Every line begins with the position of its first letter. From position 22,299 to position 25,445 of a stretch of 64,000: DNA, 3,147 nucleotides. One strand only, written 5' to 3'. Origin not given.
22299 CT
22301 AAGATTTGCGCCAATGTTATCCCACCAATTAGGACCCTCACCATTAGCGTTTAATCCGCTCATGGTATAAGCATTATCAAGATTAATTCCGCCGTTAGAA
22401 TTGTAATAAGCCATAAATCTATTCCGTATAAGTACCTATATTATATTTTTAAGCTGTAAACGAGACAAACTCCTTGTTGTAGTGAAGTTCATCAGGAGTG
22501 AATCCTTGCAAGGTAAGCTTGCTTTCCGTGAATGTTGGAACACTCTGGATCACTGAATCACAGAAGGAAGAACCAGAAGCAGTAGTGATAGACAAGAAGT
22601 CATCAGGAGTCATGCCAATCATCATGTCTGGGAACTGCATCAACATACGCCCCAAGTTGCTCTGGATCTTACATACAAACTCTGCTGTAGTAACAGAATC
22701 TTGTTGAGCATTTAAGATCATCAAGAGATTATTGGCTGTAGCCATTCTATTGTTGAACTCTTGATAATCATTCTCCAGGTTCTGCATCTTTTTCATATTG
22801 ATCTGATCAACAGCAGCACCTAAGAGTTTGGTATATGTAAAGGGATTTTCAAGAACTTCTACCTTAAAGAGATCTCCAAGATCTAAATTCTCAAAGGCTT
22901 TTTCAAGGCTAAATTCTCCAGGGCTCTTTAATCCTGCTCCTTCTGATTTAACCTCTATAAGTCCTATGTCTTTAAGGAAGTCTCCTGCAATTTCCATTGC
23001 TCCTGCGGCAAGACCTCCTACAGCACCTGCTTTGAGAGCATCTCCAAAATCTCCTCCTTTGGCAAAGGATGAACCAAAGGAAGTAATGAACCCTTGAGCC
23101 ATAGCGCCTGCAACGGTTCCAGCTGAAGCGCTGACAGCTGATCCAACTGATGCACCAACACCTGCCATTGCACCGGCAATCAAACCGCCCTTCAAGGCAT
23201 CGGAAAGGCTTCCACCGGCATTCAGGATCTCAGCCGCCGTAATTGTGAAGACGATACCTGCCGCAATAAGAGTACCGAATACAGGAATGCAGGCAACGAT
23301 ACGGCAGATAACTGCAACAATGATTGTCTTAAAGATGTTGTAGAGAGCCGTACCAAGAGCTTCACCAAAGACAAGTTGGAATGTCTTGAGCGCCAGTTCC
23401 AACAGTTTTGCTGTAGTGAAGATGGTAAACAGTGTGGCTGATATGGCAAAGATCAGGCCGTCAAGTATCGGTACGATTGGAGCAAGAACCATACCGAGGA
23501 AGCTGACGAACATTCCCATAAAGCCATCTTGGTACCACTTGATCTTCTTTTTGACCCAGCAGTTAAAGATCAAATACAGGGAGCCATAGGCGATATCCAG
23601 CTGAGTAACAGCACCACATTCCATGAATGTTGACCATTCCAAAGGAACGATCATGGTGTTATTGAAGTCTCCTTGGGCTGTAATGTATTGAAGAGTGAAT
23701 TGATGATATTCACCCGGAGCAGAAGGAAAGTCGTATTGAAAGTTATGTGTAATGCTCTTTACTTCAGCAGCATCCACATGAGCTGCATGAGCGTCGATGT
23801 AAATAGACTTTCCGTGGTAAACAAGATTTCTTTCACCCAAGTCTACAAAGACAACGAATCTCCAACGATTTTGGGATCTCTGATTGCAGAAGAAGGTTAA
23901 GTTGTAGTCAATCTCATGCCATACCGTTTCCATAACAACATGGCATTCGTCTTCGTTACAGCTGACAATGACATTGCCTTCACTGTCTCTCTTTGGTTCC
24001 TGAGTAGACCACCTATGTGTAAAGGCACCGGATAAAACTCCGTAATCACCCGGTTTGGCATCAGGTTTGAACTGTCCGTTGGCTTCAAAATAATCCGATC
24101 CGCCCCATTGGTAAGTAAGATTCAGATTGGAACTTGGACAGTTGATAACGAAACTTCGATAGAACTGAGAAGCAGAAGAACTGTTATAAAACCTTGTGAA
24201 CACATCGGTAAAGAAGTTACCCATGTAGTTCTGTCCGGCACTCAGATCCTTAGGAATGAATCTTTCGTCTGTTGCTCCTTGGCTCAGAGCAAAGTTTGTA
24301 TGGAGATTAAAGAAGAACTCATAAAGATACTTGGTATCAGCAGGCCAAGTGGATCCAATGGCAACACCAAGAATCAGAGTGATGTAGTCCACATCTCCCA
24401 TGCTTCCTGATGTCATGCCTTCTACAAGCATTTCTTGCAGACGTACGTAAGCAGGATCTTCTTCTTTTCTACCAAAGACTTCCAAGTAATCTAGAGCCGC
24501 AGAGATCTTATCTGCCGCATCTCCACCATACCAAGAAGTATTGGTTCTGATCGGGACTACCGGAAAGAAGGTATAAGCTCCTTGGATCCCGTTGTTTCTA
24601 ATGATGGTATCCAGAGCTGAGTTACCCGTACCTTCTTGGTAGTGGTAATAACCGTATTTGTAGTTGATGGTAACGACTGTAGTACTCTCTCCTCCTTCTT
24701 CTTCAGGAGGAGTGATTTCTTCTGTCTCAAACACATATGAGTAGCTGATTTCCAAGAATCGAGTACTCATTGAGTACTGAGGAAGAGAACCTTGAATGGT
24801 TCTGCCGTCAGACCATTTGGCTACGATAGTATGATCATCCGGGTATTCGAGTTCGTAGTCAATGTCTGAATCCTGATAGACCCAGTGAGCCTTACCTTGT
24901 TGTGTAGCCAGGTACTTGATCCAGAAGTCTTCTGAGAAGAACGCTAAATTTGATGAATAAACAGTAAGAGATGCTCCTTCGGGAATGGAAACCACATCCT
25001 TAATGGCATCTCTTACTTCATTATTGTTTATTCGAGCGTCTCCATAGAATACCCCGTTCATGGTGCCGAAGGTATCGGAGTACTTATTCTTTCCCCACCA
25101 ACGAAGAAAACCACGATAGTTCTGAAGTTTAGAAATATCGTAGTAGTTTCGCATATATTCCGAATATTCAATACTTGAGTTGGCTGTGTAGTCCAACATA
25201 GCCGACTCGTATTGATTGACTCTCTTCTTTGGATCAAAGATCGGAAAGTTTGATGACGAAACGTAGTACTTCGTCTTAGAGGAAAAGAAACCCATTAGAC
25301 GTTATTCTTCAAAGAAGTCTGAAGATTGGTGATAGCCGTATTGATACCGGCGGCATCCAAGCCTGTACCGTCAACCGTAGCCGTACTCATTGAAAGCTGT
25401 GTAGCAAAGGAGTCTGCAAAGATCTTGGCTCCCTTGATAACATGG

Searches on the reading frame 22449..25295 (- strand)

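Call 20: search_protein_families(library=phrogs, proteins=[window:22449-25295:-], max_evalue=0.00001)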
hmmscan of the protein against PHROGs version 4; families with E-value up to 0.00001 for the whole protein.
window:22449-25295:- (948 aa): 1 family
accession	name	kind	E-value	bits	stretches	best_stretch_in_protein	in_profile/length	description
phrog_2220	-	unknown function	5.8e-36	125.4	2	206-511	315-588/850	-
